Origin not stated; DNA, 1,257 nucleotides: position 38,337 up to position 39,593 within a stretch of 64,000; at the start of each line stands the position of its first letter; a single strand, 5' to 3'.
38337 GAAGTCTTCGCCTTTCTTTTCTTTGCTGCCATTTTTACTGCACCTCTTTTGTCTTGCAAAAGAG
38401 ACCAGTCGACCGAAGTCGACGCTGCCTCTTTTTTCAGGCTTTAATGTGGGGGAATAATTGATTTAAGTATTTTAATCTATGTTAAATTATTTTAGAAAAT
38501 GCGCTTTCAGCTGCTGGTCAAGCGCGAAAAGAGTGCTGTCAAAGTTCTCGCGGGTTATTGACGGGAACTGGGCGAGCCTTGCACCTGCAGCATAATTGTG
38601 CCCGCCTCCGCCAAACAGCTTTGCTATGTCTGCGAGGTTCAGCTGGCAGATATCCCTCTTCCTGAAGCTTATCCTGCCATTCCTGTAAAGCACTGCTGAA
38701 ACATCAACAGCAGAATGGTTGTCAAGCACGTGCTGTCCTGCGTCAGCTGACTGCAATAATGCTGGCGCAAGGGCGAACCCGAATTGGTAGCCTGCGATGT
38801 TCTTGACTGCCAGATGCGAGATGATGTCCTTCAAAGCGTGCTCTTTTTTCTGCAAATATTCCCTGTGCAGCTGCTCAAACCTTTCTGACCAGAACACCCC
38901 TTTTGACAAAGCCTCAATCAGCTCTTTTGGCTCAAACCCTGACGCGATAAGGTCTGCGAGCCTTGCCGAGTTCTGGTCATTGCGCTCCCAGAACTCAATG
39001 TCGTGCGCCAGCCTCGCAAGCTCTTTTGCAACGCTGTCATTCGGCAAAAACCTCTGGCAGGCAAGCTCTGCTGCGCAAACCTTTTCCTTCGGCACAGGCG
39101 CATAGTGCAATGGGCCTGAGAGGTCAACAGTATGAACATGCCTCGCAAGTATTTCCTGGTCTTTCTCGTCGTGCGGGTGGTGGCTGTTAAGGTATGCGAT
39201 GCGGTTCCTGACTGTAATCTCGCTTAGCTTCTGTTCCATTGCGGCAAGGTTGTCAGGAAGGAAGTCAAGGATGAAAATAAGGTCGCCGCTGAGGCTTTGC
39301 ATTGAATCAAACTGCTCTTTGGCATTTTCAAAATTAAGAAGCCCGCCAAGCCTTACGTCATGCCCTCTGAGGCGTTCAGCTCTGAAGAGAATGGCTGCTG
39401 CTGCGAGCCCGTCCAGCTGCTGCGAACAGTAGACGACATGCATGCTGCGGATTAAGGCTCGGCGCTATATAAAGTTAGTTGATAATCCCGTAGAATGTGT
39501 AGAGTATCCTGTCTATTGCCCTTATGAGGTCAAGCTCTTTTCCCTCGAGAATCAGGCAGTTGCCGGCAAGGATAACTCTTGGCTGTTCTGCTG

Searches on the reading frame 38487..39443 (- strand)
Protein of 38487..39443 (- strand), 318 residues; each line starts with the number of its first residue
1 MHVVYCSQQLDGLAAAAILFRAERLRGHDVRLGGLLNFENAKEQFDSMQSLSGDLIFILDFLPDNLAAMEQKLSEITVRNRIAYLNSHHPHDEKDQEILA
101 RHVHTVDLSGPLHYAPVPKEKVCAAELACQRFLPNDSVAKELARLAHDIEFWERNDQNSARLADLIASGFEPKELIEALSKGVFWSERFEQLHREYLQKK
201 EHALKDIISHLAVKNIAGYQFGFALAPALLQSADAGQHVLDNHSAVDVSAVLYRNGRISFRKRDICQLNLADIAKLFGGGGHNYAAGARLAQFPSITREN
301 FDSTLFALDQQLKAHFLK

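Call 47: search_protein_families(library=pfam, proteins=[window:38487-39443:-], max_evalue=0.001)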
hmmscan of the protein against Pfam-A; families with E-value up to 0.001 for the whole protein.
window:38487-39443:- (318 aa): 1 family
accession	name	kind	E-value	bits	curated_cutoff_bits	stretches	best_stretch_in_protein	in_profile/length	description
PF02272.25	DHHA1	-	1.2e-05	26.1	25.9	1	240-313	25-101/102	DHHA1 domain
